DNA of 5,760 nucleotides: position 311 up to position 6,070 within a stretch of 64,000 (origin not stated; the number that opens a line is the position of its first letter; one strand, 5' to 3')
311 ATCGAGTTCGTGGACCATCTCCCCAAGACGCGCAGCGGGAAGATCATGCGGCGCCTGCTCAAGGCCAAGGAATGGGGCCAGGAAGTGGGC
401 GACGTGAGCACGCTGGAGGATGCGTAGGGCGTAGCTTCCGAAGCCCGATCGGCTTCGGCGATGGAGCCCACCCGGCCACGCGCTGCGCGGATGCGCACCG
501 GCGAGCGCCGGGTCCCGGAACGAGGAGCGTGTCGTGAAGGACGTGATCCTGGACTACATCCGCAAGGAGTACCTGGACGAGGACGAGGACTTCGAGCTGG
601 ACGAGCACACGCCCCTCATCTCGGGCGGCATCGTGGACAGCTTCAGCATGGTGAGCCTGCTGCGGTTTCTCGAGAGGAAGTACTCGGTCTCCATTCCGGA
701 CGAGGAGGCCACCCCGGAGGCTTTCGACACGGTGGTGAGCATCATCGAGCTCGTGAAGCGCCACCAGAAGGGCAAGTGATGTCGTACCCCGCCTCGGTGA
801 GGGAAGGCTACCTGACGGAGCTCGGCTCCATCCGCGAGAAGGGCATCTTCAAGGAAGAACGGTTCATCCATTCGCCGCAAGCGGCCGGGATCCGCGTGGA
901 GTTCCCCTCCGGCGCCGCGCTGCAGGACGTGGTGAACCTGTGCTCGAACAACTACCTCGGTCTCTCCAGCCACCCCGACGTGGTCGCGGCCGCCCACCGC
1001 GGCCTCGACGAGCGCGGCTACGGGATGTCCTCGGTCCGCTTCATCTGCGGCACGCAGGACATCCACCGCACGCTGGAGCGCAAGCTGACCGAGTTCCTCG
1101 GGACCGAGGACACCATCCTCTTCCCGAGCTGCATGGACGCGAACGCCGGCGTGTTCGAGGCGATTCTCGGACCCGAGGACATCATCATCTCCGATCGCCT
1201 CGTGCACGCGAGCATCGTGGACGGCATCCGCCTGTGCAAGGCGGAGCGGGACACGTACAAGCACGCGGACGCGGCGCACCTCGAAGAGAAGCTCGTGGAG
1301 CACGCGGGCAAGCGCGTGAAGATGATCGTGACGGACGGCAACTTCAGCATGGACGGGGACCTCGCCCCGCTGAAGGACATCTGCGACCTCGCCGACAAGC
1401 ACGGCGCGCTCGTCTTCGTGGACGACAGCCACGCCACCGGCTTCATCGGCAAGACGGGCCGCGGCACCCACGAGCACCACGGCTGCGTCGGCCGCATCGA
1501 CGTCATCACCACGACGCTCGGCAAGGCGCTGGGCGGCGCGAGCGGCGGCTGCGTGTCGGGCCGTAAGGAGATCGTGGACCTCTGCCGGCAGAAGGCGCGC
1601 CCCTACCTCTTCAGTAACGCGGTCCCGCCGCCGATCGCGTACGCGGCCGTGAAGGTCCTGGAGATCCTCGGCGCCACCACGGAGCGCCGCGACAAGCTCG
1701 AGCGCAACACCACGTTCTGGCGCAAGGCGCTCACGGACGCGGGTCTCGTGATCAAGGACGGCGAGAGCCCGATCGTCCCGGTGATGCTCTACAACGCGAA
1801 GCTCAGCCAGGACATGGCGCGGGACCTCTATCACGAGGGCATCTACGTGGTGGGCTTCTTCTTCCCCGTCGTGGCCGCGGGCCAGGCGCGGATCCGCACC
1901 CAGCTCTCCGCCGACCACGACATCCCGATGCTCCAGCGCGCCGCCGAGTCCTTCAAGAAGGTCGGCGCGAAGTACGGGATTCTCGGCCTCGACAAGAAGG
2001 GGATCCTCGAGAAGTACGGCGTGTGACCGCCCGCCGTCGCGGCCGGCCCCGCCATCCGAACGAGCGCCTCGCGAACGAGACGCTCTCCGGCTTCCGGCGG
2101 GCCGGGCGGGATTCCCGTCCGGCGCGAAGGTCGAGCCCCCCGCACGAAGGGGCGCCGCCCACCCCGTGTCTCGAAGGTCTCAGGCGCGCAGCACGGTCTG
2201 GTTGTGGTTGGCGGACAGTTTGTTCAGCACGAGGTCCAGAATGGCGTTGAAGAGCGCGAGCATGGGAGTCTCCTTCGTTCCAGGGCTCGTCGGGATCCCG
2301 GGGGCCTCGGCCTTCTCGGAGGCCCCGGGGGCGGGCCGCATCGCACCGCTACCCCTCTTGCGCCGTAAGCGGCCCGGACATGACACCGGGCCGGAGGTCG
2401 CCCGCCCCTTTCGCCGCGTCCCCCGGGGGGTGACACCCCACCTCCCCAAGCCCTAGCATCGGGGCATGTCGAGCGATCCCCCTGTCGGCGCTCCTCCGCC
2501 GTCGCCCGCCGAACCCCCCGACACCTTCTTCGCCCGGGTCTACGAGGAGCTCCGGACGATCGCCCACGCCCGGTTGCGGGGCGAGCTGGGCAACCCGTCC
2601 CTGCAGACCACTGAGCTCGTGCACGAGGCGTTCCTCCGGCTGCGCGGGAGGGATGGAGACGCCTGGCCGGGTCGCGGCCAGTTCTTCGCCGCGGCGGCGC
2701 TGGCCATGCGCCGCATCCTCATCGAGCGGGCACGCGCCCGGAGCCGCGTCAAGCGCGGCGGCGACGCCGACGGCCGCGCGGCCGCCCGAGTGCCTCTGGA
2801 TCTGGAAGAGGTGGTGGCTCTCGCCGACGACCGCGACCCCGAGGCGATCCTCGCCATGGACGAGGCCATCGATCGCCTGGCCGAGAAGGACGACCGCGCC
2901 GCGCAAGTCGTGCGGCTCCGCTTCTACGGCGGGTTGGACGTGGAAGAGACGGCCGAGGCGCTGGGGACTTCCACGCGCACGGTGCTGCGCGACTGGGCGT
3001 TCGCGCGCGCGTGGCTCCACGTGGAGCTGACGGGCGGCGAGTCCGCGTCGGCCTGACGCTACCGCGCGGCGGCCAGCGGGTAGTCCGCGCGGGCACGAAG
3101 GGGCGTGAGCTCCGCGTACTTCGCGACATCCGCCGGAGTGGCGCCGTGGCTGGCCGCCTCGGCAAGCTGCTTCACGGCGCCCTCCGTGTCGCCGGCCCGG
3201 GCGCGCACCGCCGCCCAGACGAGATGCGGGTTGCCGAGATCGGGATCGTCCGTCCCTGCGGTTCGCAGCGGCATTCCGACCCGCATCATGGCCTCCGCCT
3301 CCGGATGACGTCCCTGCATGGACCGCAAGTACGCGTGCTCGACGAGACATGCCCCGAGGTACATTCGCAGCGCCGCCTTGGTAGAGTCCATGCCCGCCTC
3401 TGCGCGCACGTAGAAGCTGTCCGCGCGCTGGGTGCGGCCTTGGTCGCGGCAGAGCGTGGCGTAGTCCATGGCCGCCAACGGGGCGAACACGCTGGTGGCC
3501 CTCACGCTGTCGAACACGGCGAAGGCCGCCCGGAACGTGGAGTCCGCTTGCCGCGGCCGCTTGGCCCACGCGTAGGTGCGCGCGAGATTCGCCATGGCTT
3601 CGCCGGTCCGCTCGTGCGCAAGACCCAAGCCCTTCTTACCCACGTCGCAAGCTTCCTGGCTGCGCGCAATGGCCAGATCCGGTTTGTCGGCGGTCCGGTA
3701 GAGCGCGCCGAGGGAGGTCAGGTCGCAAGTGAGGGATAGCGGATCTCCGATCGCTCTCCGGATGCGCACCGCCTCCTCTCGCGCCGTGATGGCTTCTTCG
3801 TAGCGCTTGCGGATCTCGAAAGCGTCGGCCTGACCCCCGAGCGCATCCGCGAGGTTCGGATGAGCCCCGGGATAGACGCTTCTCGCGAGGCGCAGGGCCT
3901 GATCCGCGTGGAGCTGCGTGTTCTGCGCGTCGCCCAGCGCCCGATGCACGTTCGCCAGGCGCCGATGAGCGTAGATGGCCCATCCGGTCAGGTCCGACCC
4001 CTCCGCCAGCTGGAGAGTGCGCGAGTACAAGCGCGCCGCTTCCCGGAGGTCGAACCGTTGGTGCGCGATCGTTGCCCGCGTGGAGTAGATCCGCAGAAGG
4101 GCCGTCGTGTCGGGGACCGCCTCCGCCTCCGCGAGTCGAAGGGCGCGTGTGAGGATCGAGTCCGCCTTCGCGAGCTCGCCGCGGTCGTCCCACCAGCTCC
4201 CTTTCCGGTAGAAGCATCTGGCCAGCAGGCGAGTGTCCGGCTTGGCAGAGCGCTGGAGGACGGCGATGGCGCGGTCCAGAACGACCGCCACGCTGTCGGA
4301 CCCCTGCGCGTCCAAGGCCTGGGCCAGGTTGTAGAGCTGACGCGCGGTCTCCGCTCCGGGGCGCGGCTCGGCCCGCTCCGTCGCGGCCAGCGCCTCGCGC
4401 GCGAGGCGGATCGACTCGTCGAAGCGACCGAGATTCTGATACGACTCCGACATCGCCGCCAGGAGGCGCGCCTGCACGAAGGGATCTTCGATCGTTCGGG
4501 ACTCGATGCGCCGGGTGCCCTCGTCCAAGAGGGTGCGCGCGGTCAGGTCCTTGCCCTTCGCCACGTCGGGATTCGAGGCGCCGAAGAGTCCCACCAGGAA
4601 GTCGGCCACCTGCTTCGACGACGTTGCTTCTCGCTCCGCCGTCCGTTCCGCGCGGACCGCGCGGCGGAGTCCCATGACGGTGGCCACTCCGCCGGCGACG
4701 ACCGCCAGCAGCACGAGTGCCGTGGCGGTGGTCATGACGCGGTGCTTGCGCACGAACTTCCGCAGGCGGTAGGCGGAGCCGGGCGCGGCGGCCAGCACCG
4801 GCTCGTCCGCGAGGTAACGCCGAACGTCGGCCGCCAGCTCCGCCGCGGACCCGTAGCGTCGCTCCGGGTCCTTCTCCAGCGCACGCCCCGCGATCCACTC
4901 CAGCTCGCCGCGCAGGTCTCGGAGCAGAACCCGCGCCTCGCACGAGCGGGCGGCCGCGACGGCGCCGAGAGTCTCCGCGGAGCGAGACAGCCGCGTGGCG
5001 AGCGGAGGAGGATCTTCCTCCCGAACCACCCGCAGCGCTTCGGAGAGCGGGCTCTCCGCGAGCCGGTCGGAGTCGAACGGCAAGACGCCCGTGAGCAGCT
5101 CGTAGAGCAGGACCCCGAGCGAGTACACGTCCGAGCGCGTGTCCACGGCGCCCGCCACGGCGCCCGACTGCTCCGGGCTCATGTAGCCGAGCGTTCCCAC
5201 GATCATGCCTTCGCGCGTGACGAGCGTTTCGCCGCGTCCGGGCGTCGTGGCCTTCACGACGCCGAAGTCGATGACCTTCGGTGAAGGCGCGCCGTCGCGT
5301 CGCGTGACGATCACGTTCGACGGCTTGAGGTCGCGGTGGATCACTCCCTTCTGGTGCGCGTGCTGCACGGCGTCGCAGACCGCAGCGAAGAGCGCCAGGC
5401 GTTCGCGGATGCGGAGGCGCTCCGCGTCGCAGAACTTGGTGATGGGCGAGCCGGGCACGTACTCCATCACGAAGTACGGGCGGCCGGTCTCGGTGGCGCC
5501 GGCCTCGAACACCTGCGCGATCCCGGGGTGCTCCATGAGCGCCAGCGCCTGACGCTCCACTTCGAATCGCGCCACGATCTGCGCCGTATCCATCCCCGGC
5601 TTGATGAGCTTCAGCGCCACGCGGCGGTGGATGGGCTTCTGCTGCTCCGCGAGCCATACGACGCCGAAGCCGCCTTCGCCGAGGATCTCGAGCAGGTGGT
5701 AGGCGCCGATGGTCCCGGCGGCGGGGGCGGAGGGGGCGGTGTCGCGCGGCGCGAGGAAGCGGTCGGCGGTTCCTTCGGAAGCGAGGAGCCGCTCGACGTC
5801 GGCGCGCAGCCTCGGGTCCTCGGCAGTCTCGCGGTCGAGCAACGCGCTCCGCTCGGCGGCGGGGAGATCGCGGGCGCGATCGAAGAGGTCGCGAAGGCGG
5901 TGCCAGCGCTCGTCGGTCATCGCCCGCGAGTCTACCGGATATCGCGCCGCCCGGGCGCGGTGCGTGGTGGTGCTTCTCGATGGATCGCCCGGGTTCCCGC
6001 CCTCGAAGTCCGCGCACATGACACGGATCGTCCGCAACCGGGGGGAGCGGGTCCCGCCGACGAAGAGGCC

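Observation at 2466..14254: Two paralogous convergent ECF-sigma/TPR-kinase pairs bracket a giant FG-GAP T9SS cargo gene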

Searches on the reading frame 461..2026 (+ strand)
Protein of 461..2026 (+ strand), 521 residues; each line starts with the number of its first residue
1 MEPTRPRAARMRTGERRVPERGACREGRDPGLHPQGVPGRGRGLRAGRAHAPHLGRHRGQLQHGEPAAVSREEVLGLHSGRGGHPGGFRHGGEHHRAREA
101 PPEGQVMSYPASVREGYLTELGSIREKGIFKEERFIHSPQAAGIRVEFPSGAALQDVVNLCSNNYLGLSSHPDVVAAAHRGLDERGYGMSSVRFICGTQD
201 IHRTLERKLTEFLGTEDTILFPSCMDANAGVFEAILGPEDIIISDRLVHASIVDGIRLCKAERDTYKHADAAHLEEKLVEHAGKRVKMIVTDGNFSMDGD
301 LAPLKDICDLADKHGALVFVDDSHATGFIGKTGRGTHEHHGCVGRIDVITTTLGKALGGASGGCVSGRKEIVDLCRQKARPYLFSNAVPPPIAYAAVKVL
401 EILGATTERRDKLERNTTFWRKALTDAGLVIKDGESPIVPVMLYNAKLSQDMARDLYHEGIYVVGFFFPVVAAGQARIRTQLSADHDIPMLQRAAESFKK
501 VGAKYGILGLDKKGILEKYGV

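Call 43: search_protein_families(library=pfam, proteins=[window:461-2026:+], max_evalue=0.001)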
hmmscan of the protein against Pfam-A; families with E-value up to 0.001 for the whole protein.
window:461-2026:+ (521 aa): 3 families
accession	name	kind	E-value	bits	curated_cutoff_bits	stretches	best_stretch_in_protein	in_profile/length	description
PF00155.27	Aminotran_1_2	-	2.5e-59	201.7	19.7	1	156-497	2-360/361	Aminotransferase class I and II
PF00464.25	SHMT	-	8.9e-05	21.7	27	1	271-375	153-252/399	Serine hydroxymethyltransferase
PF01053.26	Cys_Met_Meta_PP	-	0.00028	20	27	1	202-329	54-181/381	Cys/Met metabolism PLP-dependent enzyme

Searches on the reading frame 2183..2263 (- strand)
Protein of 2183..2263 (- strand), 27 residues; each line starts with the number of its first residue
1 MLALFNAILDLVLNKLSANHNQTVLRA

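Call 101: search_protein_families(library=ncbifam, proteins=[window:2183-2263:-], max_evalue=10)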
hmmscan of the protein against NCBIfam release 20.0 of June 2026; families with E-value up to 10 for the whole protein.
seq(27 aa): 0 families

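Call 102: search_protein_families(library=pfam, proteins=[window:2183-2263:-], max_evalue=10)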
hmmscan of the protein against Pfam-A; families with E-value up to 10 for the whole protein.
seq(27 aa): 0 families

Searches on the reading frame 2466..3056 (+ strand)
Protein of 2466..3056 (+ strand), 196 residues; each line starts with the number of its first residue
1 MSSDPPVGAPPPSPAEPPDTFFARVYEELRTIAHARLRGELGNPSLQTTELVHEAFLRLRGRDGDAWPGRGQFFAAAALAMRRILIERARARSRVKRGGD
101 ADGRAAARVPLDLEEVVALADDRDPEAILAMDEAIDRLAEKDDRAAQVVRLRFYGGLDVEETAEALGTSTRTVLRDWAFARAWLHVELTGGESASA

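Call 8: search_protein_families(library=pfam, proteins=[window:2466-3056:+], max_evalue=0.01)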
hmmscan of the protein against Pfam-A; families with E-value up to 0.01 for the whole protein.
window:2466-3056:+ (196 aa): 3 families
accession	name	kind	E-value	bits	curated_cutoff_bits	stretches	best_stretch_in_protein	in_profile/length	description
PF07638.17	Sigma70_ECF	-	9.6e-46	156.4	21.1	1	19-189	20-184/185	ECF sigma factor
PF08281.18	Sigma70_r4_2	-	6.3e-06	26.2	25.7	1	131-173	4-43/54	Sigma-70, region 4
PF04545.22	Sigma70_r4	-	4.8e-05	23.2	24.1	1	142-173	6-37/50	Sigma-70, region 4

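Call 9: search_protein_families(library=ncbifam, proteins=[window:2466-3056:+], max_evalue=0.01)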
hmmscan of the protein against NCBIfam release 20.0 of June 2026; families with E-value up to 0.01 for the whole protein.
window:2466-3056:+ (196 aa): 9 families
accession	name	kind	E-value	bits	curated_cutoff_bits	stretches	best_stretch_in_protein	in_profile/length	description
TIGR02999.1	Sig-70_X6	subfamily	2e-50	171.2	126.15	1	19-188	20-182/183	ECF-type sigma factor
TIGR02937.1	sigma70-ECF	superfamily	2.3e-14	53.4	42.9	1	19-188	4-165/165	sigma-70 family RNA polymerase sigma factor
TIGR02984.1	Sig-70_plancto1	subfamily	1.6e-05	24.5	183.75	1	125-178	128-178/189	RNA polymerase sigma-70 factor, Planctomycetaceae-specific subfamily 1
TIGR02983.1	SigE-fam_strep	subfamily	1.7e-05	24.8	141.55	1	21-184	11-154/162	SigE family RNA polymerase sigma factor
NF009172.0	PRK12519.1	subfamily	0.00067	19.3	222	1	48-173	56-174/194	RNA polymerase sigma factor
NF006550.0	PRK09047.1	equivalog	0.0015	18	173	1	125-180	127-179/194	RNA polymerase sigma factor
NF009166.1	PRK12513.1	equivalog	0.0052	16.5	206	1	47-186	48-184/193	RNA polymerase sigma factor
TIGR02989.1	Sig-70_gvs1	subfamily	0.0075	16.2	124.55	1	113-185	86-155/158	RNA polymerase sigma-70 factor, Rhodopirellula/Verrucomicrobium family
NF008888.0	PRK11922.1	equivalog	0.0078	15.9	204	0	81-188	85-196/231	RNA polymerase sigma factor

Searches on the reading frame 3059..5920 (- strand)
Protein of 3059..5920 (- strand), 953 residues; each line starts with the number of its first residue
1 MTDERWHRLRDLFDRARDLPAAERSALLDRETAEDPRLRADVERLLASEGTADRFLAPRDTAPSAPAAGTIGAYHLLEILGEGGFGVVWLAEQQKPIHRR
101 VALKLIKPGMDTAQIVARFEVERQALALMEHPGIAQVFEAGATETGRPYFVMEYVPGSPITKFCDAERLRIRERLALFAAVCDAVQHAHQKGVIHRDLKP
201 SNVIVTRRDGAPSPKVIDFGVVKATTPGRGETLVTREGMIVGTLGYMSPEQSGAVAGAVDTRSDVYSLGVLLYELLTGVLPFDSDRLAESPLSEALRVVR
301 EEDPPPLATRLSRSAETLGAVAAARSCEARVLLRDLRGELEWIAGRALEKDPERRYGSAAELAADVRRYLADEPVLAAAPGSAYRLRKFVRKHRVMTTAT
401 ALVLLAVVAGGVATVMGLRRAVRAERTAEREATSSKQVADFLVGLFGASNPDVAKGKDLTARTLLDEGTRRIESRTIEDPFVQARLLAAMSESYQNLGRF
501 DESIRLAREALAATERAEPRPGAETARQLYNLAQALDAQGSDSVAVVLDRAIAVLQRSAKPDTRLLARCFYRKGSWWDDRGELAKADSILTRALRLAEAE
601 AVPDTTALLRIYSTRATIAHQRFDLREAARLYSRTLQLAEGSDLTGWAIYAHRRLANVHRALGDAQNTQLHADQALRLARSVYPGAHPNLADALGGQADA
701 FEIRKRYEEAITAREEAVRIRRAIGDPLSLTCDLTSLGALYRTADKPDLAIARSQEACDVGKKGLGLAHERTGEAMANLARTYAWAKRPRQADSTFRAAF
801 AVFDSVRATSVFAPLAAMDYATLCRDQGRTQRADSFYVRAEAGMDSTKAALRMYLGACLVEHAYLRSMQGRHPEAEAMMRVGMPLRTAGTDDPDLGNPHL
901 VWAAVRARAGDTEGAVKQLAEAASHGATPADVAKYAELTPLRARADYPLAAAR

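Call 8: search_protein_families(library=pfam, proteins=[window:3059-5920:-], max_evalue=0.01)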
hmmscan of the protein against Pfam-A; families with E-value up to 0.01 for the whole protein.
window:3059-5920:- (953 aa): 12 families
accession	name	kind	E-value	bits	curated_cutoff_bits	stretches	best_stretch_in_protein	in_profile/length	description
PF00069.31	Pkinase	-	3e-38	132.1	31.7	1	74-329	1-250/263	Protein kinase domain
PF13424.12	TPR_12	-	2.4e-28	98.6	30.1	4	651-723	5-77/77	Tetratricopeptide repeat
PF07714.23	PK_Tyr_Ser-Thr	-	2.2e-26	93.2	23.1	1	76-283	3-206/258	Protein tyrosine and serine/threonine kinase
PF17874.7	TPR_MalT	-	6.9e-09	35.9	45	1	494-681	11-193/336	MalT-like TPR region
PF24885.1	TPR_NPHP3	-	2.5e-08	34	100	0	652-723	144-215/239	Nephrocystin-3 TPR domain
PF07719.23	TPR_2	-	6.7e-07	29.4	27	0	484-513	1-30/34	Tetratricopeptide repeat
PF03109.22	ABC1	-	8.4e-06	25.5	22.9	1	145-227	140-219/244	ABC1 atypical kinase-like domain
PF00515.34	TPR_1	-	2.2e-05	24.5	27.8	0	691-719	1-29/34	Tetratricopeptide repeat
PF13374.12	TPR_10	-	6.8e-05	23.2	27.5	1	487-517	5-35/42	Tetratricopeptide repeat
PF12968.13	DUF3856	-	0.00011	22.6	27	0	486-546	57-120/143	Domain of Unknown Function (DUF3856)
PF01636.29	APH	-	0.0013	18.9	23.2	1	172-220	147-195/239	Phosphotransferase enzyme family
PF13181.12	TPR_8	-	0.0019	18.6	25.7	0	484-512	1-29/34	Tetratricopeptide repeat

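Call 9: search_protein_families(library=ncbifam, proteins=[window:3059-5920:-], max_evalue=0.01)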
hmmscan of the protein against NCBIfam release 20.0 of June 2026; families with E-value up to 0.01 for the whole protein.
window:3059-5920:- (953 aa): 19 families
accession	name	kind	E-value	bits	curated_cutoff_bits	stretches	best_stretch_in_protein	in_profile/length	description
NF033483.0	PknB_PASTA_kin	equivalog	1.4e-66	225.8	450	1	74-378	9-277/563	Stk1 family PASTA domain-containing Ser/Thr kinase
NF052427.1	StpK7MSMEG_1200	equivalog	3.7e-43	147.9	900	2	69-288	4-215/601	serine/threonine protein kinase StpK7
NF047741.1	antiphage_MADS6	equivalog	3.7e-39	134.7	460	2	171-341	298-462/612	methylation-associated defense system protein kinase MAD6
TIGR03903.1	TOMM_kin_cyc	equivalog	3e-35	121.4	705.75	1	99-279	4-186/1267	TOMM system kinase/cyclase fusion protein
NF009651.0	PRK13184.1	equivalog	6.5e-29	100.5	839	1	72-284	2-233/932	serine/threonine-protein kinase PknD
NF053615.1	SerThrKinAfsKStmc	equivalog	7.1e-25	87.8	1300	1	70-284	11-215/809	protein serine/threonine kinase AfsK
NF038150.1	lanthi_synth_IV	equivalog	5.3e-22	78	650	1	113-384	233-490/851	class IV lanthionine synthetase LanL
NF033442.0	BREX_PglW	equivalog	6.3e-22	77.2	990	1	70-286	202-432/1391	BREX system serine/threonine kinase PglW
NF043056.1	T4SS_LegK1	equivalog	6.3e-14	51.4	550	1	80-275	79-283/516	Dot/Icm T4SS effector kinase LegK1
NF040586.1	FxSxx_TPR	equivalog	1.4e-13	50.3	300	2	440-689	426-680/830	FxSxx-COOH system tetratricopeptide repeat protein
NF058632.1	SerThrKinPrkT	equivalog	1.8e-11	43.7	280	1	73-220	22-163/322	serine/threonine protein kinase PrkT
NF038151.1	lanthi_synth_III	equivalog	4.7e-11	41.8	575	1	55-308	204-453/833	class III lanthionine synthetase LanKC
TIGR03724.2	arch_bud32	equivalog_domain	1.1e-06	28.3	125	1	107-225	28-134/193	KEOPS complex kinase/ATPase Bud32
NF011464.0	PRK14879.1-7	equivalog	9.4e-06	25.5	246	1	149-222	82-149/221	Kae1-associated kinase Bud32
NF011463.0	PRK14879.1-4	equivalog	1.6e-05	24.4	188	1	99-222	45-160/237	Kae1-associated kinase Bud32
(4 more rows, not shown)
